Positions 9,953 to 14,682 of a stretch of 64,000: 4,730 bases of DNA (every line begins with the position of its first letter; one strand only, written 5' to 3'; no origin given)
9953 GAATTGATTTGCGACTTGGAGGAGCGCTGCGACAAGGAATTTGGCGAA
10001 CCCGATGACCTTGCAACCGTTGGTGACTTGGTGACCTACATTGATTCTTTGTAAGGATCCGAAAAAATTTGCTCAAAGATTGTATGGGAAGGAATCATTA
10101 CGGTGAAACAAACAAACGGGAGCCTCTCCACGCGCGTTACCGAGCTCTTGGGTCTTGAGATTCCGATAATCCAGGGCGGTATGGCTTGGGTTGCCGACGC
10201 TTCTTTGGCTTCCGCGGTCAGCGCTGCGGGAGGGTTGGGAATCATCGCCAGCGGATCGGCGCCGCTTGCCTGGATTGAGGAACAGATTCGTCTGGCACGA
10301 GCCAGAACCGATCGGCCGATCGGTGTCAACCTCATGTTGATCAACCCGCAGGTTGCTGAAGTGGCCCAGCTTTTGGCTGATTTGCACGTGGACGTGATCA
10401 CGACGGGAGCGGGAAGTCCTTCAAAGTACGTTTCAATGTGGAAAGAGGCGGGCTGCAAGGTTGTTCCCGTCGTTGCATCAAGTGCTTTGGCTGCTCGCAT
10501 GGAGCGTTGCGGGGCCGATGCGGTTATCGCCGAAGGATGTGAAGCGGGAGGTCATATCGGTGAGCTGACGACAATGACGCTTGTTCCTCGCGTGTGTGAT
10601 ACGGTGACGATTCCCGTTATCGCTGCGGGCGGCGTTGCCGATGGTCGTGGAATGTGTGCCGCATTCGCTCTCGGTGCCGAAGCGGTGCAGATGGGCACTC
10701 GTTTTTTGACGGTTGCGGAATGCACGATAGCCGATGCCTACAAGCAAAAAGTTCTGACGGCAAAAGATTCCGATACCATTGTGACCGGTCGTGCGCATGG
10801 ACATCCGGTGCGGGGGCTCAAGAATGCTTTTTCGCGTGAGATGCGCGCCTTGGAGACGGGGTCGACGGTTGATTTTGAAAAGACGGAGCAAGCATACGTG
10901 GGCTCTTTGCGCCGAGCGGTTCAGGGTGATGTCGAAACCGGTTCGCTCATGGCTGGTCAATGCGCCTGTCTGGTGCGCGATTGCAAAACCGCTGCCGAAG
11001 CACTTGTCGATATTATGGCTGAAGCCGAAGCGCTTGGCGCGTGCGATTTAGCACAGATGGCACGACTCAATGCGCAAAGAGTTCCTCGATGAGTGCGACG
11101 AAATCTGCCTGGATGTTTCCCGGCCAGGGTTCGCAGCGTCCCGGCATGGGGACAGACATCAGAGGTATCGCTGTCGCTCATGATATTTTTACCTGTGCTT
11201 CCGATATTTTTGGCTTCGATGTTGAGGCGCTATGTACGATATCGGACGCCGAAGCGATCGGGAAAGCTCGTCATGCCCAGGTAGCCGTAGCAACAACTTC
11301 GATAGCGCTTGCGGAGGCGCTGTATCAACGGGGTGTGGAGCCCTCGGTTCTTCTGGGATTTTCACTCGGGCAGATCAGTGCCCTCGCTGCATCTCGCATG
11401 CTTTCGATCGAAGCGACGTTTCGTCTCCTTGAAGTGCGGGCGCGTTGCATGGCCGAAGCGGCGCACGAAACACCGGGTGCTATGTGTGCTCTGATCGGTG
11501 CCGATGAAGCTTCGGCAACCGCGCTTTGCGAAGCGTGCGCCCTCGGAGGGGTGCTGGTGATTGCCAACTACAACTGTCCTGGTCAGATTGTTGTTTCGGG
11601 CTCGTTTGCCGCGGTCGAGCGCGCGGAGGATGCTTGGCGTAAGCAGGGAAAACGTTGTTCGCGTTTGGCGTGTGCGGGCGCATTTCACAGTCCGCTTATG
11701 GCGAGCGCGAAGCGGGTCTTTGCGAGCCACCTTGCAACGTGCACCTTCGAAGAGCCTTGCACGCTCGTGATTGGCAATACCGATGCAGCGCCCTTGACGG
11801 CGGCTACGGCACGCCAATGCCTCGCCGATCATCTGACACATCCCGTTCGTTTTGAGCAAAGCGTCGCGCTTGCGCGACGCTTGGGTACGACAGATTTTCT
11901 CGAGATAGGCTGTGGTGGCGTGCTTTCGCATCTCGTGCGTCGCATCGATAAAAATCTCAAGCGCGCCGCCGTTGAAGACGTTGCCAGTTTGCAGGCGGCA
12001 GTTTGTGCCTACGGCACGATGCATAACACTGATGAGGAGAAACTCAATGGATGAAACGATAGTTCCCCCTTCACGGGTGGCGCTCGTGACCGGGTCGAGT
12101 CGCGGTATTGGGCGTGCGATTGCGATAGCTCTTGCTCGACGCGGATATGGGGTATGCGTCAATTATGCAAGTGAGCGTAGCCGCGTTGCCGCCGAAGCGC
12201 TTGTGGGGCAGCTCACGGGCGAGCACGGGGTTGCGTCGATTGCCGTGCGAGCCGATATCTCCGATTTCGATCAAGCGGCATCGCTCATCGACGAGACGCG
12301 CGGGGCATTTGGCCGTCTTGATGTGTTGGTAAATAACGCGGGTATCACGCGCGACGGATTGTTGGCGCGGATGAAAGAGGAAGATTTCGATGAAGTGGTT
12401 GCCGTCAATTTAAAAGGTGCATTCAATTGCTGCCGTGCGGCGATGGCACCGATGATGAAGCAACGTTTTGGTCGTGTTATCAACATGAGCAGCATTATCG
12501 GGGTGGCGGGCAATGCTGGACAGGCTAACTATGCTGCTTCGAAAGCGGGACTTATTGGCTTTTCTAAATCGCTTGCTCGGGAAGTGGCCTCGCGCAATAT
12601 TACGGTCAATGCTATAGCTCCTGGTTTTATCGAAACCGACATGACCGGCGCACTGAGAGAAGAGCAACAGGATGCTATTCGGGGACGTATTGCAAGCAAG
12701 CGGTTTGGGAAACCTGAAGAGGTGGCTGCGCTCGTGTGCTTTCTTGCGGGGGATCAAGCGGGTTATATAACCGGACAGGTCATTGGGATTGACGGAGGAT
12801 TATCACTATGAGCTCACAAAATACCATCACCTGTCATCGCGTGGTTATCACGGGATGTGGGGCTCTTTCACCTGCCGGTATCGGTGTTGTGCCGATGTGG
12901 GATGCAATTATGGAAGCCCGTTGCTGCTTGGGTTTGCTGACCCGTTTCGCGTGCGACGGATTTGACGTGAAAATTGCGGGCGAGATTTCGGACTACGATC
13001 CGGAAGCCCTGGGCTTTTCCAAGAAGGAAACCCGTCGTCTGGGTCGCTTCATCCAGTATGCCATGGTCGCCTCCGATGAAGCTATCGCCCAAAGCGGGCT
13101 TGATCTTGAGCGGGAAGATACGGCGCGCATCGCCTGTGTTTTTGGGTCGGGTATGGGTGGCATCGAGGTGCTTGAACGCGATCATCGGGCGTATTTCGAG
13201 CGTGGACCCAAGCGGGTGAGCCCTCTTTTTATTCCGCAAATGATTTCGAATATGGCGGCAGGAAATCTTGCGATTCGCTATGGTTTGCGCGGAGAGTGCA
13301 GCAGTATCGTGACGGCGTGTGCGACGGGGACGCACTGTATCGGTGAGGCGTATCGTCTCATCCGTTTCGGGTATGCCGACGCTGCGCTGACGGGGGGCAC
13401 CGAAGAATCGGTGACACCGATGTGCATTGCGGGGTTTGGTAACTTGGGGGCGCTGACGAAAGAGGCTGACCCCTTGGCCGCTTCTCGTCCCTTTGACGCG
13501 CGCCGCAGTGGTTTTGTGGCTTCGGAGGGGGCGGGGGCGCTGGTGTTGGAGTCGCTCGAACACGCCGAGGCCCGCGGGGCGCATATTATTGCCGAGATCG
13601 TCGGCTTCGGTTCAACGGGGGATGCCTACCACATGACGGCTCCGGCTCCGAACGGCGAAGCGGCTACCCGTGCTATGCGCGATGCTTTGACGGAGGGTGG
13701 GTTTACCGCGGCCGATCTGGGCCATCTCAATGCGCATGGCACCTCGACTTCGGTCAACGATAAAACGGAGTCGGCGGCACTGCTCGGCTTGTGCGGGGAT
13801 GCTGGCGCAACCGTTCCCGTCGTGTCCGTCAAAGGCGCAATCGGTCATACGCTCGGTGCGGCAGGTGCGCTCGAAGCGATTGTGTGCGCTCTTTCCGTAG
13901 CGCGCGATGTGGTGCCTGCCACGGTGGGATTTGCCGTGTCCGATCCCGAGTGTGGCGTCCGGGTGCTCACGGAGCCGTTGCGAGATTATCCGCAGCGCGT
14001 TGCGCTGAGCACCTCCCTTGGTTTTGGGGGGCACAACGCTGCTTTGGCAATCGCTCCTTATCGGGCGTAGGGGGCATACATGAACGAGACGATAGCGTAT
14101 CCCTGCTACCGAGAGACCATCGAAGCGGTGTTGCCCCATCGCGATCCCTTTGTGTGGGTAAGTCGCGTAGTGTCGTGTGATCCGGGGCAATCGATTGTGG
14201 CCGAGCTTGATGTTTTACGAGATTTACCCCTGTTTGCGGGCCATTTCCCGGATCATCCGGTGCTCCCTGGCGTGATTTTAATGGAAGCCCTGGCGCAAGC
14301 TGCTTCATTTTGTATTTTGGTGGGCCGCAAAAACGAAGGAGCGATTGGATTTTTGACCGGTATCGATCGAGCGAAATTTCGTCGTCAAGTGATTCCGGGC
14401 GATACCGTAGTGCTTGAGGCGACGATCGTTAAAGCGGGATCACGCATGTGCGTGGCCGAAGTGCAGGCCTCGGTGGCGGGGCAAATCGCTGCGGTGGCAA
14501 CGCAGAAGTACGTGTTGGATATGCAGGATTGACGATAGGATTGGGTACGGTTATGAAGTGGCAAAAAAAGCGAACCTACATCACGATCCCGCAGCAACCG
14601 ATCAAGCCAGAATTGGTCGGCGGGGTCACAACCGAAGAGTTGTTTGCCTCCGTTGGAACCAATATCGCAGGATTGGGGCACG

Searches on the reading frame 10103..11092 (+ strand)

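Call 9: search_protein_families(library=pfam, proteins=[window:10103-11092:+], max_evalue=0.001)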
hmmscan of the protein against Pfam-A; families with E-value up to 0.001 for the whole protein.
window:10103-11092:+ (329 aa): 5 families
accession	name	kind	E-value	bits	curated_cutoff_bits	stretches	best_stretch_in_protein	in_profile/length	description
PF03060.21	NMO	-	5.8e-66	223.6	28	1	10-305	2-329/331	Nitronate monooxygenase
PF00478.31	IMPDH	-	7.9e-11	42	25.6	1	5-207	20-245/345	IMP dehydrogenase / GMP reductase domain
PF05690.20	ThiG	-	5.5e-05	23.1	23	1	116-214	122-221/247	Thiazole biosynthesis protein ThiG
PF01070.24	FMN_dh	-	0.00011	21.8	24.9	1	130-203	232-307/350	FMN-dependent dehydrogenase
PF00977.27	His_biosynth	-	0.00018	21.5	23.6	1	125-202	147-223/228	Histidine biosynthesis protein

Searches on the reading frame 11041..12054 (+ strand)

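Call 9: search_protein_families(library=pfam, proteins=[window:11041-12054:+], max_evalue=0.001)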
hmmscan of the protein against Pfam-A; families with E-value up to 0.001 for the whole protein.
window:11041-12054:+ (337 aa): 1 family
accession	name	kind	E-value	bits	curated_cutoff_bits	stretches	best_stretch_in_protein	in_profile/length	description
PF00698.26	Acyl_transf_1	-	6.7e-30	105.1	32.7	1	24-305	2-281/319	Acyl transferase domain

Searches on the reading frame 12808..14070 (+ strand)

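Call 9: search_protein_families(library=pfam, proteins=[window:12808-14070:+], max_evalue=0.001)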
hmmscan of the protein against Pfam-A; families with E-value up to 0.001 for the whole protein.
window:12808-14070:+ (420 aa): 2 families
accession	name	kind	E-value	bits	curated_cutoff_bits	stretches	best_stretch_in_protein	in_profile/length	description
PF00109.32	ketoacyl-synt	-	2.3e-51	175.3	20.8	1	11-253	3-252/252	Beta-ketoacyl synthase, N-terminal domain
PF02801.28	Ketoacyl-synt_C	-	5.6e-31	107.5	20.8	1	262-375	2-118/119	Beta-ketoacyl synthase, C-terminal domain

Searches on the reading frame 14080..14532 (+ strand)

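Call 36: search_protein_families(library=pfam, proteins=[window:14080-14532:+], max_evalue=0.01)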
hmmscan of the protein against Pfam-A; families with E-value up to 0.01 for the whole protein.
window:14080-14532:+ (150 aa): 4 families
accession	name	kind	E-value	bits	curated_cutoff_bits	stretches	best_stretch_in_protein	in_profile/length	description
PF07977.19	FabA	-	2.9e-24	85.7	23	1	18-138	1-135/138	FabA-like domain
PF03061.28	4HBT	-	1e-06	29.4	20.6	1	81-130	26-70/79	Thioesterase superfamily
PF14765.12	PS-DH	-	0.0062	16.5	23.7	1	22-136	35-147/166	Polyketide synthase dehydratase N-terminal domain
PF22818.2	ApeI-like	-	0.0084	16.8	28.5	0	39-74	16-51/119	ApeI dehydratase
